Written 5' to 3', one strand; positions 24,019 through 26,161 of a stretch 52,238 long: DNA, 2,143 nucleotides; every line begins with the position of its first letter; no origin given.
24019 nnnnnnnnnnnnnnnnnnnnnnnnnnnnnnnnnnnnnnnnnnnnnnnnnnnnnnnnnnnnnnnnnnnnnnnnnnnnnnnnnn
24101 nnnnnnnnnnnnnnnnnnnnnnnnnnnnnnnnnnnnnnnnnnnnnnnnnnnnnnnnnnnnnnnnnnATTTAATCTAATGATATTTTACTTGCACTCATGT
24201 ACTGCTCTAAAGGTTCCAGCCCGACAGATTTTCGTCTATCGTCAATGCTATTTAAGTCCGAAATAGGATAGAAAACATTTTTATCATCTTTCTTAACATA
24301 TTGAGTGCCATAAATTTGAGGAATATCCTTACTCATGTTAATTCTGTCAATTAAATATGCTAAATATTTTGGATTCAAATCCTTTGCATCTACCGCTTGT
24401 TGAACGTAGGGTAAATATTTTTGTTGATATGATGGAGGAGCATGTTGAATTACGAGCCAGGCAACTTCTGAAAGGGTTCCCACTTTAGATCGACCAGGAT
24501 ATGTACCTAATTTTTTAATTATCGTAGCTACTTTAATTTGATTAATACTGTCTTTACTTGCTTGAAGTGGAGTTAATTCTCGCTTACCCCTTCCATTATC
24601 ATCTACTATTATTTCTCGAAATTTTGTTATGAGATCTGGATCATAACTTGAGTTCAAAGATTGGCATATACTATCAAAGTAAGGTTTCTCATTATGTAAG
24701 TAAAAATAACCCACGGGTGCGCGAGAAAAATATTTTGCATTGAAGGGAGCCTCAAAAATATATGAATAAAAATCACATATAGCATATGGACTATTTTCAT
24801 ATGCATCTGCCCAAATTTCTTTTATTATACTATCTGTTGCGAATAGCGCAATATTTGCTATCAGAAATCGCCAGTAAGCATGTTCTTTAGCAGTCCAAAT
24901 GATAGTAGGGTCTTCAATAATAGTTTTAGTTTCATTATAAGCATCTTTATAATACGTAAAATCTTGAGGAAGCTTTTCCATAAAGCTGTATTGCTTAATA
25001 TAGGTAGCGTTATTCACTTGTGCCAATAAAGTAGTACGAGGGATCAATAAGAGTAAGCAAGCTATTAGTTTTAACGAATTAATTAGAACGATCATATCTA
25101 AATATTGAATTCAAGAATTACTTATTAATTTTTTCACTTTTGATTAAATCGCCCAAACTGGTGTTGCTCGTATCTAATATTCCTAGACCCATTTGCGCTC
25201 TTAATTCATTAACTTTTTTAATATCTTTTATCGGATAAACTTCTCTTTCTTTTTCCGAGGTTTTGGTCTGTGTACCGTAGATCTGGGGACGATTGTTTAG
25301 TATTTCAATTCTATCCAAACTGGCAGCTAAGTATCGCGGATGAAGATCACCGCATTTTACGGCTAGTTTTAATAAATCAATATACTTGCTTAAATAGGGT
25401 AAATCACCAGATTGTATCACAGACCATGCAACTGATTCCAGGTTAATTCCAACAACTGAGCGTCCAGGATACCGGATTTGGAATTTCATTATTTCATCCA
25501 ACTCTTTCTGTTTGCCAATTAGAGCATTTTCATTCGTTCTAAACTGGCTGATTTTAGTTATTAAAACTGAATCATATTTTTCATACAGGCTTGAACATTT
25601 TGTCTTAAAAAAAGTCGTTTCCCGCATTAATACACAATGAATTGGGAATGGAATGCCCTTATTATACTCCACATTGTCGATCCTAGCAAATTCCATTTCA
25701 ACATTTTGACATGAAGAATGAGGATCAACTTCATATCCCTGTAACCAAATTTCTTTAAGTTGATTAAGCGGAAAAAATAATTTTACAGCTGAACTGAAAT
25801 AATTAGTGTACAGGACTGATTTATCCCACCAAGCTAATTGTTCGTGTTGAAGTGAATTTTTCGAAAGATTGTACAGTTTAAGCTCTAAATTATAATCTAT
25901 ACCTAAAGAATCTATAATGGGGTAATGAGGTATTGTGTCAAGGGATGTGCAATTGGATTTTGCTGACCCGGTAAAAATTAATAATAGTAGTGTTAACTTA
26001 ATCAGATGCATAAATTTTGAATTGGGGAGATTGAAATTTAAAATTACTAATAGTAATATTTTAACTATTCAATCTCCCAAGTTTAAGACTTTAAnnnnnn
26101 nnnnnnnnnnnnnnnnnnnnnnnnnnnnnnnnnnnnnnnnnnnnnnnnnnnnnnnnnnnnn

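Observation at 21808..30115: RiPP locus combining a GG-leader precursor, ATP-grasp ligase, SPASM-only protein and two exported paralogs with a divergent C39-ABC/HlyD exporter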

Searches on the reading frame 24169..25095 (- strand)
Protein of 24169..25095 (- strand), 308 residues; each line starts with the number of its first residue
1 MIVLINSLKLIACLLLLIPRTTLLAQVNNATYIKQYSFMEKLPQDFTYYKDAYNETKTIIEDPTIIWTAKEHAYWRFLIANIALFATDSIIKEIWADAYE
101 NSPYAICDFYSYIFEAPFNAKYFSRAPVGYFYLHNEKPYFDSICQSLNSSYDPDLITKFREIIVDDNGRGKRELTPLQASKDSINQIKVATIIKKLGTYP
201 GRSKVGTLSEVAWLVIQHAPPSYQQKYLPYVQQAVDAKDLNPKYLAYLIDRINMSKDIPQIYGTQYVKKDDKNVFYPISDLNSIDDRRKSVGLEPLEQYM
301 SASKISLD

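Call 3: search_protein_families(library=ncbifam, proteins=[window:24169-25095:-], max_evalue=0.01)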
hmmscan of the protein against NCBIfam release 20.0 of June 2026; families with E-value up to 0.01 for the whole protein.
window:24169-25095:- (308 aa): 0 families

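Call 4: search_protein_families(library=pfam, proteins=[window:24169-25095:-], max_evalue=0.01)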
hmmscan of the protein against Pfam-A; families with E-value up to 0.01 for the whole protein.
window:24169-25095:- (308 aa): 1 family
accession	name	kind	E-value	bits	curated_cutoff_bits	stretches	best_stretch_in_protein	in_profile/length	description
PF20329.3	DUF6624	-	6.9e-17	61.9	27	1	209-300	68-161/173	Family of unknown function (DUF6624)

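Call 33: find_homologous_proteins(query=window:24169-25095:-, max_evalue=0.00001)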
Query window:24169-25095:- (308 aa): 59 proteins with E <= 0.00001 among 561 candidates.
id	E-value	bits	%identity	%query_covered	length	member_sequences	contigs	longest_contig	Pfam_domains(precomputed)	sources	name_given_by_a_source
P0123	2.3e-203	692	100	100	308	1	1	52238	PF20329.3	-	-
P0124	1.3e-120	420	61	98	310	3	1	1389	PF20329.3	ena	-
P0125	3.5e-120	419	63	93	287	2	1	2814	PF20329.3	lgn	-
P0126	9.5e-113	394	59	95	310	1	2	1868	PF20329.3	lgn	-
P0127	7.4e-112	392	59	96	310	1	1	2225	PF20329.3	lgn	-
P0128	1.6e-111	390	59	92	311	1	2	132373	PF20329.3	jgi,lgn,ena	-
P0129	1.6e-109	384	59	93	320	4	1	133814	PF20329.3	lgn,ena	-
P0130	4.7e-104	366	54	99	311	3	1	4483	PF20329.3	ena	-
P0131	3.2e-103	363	53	99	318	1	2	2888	PF20329.3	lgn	-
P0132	1.5e-101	358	58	89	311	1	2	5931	PF20329.3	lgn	-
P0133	1.5e-99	351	54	95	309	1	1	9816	PF20329.3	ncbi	-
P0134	9.3e-82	293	53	86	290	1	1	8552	PF20329.3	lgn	-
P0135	7.4e-67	244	59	62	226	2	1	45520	-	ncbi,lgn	-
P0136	8.4e-30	122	54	42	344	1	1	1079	PF20329.3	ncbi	-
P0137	1.6e-25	108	35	45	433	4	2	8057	PF20329.3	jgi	jgi:hypothetical protein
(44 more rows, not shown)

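Call 34: find_encoding_contigs(protein=P0128, flank=8000, max_places=2)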
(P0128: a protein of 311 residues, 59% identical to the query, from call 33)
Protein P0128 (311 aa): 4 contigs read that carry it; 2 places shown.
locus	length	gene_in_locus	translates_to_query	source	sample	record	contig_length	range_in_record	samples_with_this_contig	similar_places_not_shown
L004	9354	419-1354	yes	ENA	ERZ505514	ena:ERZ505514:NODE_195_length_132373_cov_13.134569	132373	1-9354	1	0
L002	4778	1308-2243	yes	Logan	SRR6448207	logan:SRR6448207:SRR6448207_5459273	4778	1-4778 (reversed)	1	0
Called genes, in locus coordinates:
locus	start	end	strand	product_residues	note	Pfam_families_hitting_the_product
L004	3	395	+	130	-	?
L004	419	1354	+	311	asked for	PF20329:DUF6624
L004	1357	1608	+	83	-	-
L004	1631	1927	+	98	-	PF01527:HTH_Tnp_1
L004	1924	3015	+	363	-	PF13276:HTH_21, PF00665:rve, PF13683:rve_3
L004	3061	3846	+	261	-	-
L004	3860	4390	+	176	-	-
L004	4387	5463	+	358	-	PF18962:Por_Secre_tail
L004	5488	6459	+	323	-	PF18962:Por_Secre_tail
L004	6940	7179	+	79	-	-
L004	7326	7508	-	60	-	-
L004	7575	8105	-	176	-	PF14730:DUF4468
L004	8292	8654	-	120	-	-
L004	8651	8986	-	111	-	PF09907:HigB_toxin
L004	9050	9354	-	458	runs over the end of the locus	PF10396:TrmE_N, PF12631:MnmE_helical, PF03193:RsgA_GTPase (faint), PF01926:MMR_HSR1, PF02421:FeoB_N (weak)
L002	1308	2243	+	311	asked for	PF20329:DUF6624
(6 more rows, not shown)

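Call 35: find_encoding_contigs(protein=P0129, flank=8000, max_places=2)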
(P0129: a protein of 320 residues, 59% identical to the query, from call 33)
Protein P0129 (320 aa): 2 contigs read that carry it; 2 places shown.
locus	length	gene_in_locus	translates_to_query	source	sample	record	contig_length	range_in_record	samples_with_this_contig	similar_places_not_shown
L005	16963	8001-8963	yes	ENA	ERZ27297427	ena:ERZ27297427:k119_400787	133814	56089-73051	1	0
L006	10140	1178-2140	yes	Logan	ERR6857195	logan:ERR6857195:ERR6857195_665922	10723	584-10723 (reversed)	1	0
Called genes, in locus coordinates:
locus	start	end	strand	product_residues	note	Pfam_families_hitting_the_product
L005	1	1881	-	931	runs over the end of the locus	-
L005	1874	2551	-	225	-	PF01884:PcrB, PF00977:His_biosynth, PF01180:DHO_dh (weak), PF01207:Dus (weak)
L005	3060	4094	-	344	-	PF01479:S4, PF00849:PseudoU_synth_2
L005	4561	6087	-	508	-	PF00772:DnaB, PF13481:AAA_25, PF03796:DnaB_C, PF06745:ATPase (weak)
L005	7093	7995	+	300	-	PF20329:DUF6624 (weak)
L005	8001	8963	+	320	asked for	PF20329:DUF6624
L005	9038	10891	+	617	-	PF00691:OmpA, PF20329:DUF6624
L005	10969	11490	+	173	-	-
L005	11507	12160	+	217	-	PF08843:AbiEii (weak)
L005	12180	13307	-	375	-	PF13439:Glyco_transf_4, PF13579:Glyco_trans_4_4 (faint), PF20706:GT4-conflict, PF00534:Glycos_transf_1, PF13692:Glyco_trans_1_4, PF13524:Glyco_trans_1_2 (weak)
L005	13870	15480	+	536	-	PF00890:FAD_binding_2, PF01266:DAO (weak), PF01946:Thi4 (weak), PF07992:Pyr_redox_2 (faint), PF02910:Succ_DH_flav_C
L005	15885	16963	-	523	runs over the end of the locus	PF04389:Peptidase_M28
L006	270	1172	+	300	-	PF20329:DUF6624 (weak)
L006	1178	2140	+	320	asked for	PF20329:DUF6624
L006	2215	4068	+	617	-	PF00691:OmpA, PF20329:DUF6624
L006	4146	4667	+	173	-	-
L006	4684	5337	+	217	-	PF08843:AbiEii (weak)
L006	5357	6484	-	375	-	PF13439:Glyco_transf_4, PF13579:Glyco_trans_4_4 (faint), PF20706:GT4-conflict, PF00534:Glycos_transf_1, PF13692:Glyco_trans_1_4, PF13524:Glyco_trans_1_2 (weak)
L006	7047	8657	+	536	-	PF00890:FAD_binding_2, PF01266:DAO (weak), PF01946:Thi4 (weak), PF07992:Pyr_redox_2 (faint), PF02910:Succ_DH_flav_C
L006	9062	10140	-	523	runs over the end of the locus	PF04389:Peptidase_M28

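Call 36: find_encoding_contigs(protein=P0133, flank=8000, max_places=2)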
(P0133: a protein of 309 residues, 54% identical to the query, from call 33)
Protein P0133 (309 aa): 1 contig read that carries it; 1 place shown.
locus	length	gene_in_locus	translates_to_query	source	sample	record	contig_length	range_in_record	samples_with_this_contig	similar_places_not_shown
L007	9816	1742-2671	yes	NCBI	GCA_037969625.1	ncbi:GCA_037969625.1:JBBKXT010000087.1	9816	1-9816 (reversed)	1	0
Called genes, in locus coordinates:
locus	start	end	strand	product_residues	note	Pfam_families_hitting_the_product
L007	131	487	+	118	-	PF08279:HTH_11 (weak)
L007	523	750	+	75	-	-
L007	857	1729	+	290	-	PF20329:DUF6624 (weak)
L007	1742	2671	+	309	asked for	PF20329:DUF6624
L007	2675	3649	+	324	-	PF08443:RimK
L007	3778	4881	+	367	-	PF13186:SPASM (weak)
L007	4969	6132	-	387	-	PF13173:AAA_14, PF13401:AAA_22 (faint), PF13635:DUF4143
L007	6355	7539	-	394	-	PF13439:Glyco_transf_4, PF20706:GT4-conflict, PF00534:Glycos_transf_1, PF13692:Glyco_trans_1_4, PF13524:Glyco_trans_1_2 (weak)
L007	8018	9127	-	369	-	PF13180:PDZ_2, PF18962:Por_Secre_tail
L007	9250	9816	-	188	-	?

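Call 59: predict_structure(alignment_id=A3)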
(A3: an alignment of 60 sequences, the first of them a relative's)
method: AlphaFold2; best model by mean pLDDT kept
length: 308 residues; sequences in the alignment: 60
mean_pLDDT: 91.8   pTM: 0.84
mean pLDDT of the five models: 91.8, 91.2, 90.2, 89.0, 87.7
residues with pLDDT >= 90: 244; 70-90: 49; 50-70: 13; < 50: 2
segments of 3 or more residues with pLDDT < 50: none
pLDDT, mean of each block of 10 residues (from residue 1): 79 75 59 92 93 96 94 95 95 95 93 79 80 94 95 97 84 88 97 98 96 97 99 97 98 98 97 97 97 97 94
secondary structure, 60 per line:
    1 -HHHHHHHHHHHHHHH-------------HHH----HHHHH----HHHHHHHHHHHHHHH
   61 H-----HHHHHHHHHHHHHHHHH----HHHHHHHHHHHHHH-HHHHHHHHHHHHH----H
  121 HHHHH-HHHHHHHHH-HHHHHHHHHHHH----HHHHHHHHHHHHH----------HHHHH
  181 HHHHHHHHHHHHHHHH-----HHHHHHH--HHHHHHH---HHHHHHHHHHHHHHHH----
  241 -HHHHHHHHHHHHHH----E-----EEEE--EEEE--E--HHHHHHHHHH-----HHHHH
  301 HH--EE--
elements in order: H2-16 H37-41 H46-61 H67-83 H88-101 H103-115 H120-125 H127-135 H137-148 H153-165 H176-196 H202-208 H211-217 H221-236 H242-255 E266-269 E272-275 H281-290 H296-302

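Call 62: fold_search(model_id=the predicted structure, library=pdb)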
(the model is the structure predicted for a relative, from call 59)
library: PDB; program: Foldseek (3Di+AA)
matches with E <= 10: 183; with E <= 0.001: 0
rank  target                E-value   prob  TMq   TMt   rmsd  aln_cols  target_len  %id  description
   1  3wfs_D                5.1e-01  0.08  0.13  0.10  20.1       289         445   11  tRNA processing enzyme complex 3 (released 2014-01-01)
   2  6gn0_D                6.0e-01  0.14  0.17  0.20  14.4       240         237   13  Exoenzyme S from Pseudomonas aeruginosa in complex with human 14-3-3 protein beta, tetrameric crystal form (released 2018-09-26)
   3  5o09_1C               6.2e-01  0.18  0.19  0.24  17.3       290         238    9  BtubABC mini microtubule (released 2017-07-19)
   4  5o01_A                6.2e-01  0.18  0.19  0.23  17.3       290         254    9  Crystal structure of BtubC (BKLC) from P. vanneervenii (released 2017-07-19)
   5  5mdt                  9.3e-01  0.12  0.12  0.23  17.6       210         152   10  Structure of the CTD-interacting domain (CID) of Seb1 from S. pombe. (released 2017-04-12)
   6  3hai_A                9.3e-01  0.02  0.07  0.07  32.6       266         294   13  Crystal structure of human PACSIN1 F-BAR domain (P21 lattice) (released 2009-06-16)
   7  6gn0_C                1.1e+00  0.12  0.17  0.21  14.1       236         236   13  Exoenzyme S from Pseudomonas aeruginosa in complex with human 14-3-3 protein beta, tetrameric crystal form (released 2018-09-26)
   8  6gn0_A                1.1e+00  0.11  0.17  0.21  14.7       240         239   12  Exoenzyme S from Pseudomonas aeruginosa in complex with human 14-3-3 protein beta, tetrameric crystal form (released 2018-09-26)
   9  6xyr                  1.3e+00  0.06  0.14  0.13  19.1       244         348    8  Structure of the T4Lnano fusion protein (released 2020-12-09)
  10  3gni_A                1.5e+00  0.12  0.21  0.20  15.8       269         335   10  Structure of STRAD and MO25 (released 2009-06-16)
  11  6qh6_A                1.5e+00  0.12  0.20  0.11  17.9       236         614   11  AP2 clathrin adaptor core with two cargo peptides in open+ conformation (released 2019-09-04)
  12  3ism_C                1.5e+00  0.08  0.16  0.17  29.2       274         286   10  Crystal structure of the EndoG/EndoGI complex: Mechanism of EndoG inhibition (released 2009-09-08)
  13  8pql_H                1.6e+00  0.10  0.16  0.09  16.9       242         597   10  K48-linked ubiquitin chain formation with a cullin-RING E3 ligase and Cdc34: NEDD8-CUL2-RBX1-ELOB/C-FEM1C with trapped (released 2024-02-14)
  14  8g9j                  1.7e+00  0.05  0.12  0.16  17.2       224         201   13  Geometrically programmable nanomaterial construction using regularized protein building blocks (released 2024-03-13)
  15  8xi2_I                1.8e+00  0.09  0.18  0.09  19.3       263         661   10  Cryo-EM structure of the Chlamydomonas C* complex (released 2024-10-09)
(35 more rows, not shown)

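Call 82: search_solved_structures(query=A3, max_evalue=1)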
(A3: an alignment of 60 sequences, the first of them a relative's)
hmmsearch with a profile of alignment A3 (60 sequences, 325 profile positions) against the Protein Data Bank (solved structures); distinct sequences matched with E-value up to 1: 1.
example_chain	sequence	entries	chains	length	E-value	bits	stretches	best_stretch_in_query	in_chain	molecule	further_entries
8k5l_A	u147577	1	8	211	0.92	12.1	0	27-185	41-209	tRNA (cmo5U34)-methyltransferase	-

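Call 83: fold_search(model_id=the predicted structure, library=viral)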
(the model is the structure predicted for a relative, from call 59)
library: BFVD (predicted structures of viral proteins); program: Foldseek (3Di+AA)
matches with E <= 10: 160; with E <= 0.001: 0
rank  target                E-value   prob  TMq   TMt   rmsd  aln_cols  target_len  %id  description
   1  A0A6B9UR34            3.5e-01  0.11  0.13  0.08  17.6       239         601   12  (no name in the UniProt tables at hand)
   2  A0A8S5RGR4            7.0e-01  0.10  0.14  0.06  21.6       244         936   13  Chromosome segregation ATPase (Fragment) [virus sp. ctiha2]
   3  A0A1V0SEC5            9.0e-01  0.23  0.20  0.06  16.1       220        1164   14  Glycosyltransferase family 2 [Indivirus ILV1]
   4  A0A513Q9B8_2          9.4e-01  0.07  0.12  0.07  17.1       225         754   15  Genome polyprotein (Fragment) [Sapelovirus A]
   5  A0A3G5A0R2            1.1e+00  0.16  0.21  0.22  17.7       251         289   12  Uncharacterized protein [Harvfovirus sp.]
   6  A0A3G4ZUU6            1.2e+00  0.08  0.18  0.17  17.8       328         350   12  Uncharacterized protein [Edafosvirus sp.]
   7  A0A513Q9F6            1.2e+00  0.07  0.15  0.13  15.8       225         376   15  Polyprotein (Fragment) [Sapelovirus A]
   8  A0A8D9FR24            1.3e+00  0.20  0.20  0.16  13.8       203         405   11  Putative mannosyl-3-phosphoglycerate synthase [uncultured marine phage]
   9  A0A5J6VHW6            1.3e+00  0.06  0.11  0.17  18.2       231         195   10  Uncharacterized protein [Megaviridae environmental sample]
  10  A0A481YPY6            1.3e+00  0.02  0.11  0.09  21.5       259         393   13  ribonucleoside-diphosphate reductase [Pithovirus LCDPAC02]
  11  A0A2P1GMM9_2          1.5e+00  0.04  0.13  0.05  23.5       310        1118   11  Genome polyprotein [Western African lungfish hepacivirus]
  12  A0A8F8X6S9            1.5e+00  0.07  0.17  0.18  20.0       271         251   11  (no name in the UniProt tables at hand)
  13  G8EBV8                1.6e+00  0.05  0.14  0.15  21.1       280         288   12  (no name in the UniProt tables at hand)
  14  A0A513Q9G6            1.7e+00  0.06  0.15  0.06  17.2       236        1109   13  Genome polyprotein (Fragment) [Sapelovirus A]
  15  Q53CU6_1              1.8e+00  0.06  0.16  0.07  22.1       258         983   10  JM124 [macacine gammaherpesvirus 11]
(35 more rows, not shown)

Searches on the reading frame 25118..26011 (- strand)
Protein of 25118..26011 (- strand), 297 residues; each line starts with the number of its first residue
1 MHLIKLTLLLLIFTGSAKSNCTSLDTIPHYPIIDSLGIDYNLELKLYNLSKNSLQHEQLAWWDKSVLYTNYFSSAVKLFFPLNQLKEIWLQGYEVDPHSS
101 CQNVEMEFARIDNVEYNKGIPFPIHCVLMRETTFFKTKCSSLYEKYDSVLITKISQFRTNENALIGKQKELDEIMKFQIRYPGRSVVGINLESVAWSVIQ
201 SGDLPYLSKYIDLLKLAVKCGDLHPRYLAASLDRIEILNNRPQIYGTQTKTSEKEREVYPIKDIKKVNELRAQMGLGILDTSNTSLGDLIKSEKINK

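Call 3: search_protein_families(library=ncbifam, proteins=[window:25118-26011:-], max_evalue=0.01)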
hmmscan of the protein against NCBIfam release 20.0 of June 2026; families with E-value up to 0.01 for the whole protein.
window:25118-26011:- (297 aa): 0 families

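Call 4: search_protein_families(library=pfam, proteins=[window:25118-26011:-], max_evalue=0.01)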
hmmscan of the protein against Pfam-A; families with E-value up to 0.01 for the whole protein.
window:25118-26011:- (297 aa): 1 family
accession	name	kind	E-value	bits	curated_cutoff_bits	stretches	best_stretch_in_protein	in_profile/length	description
PF20329.3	DUF6624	-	5.2e-05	23.2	27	1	183-281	59-159/173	Family of unknown function (DUF6624)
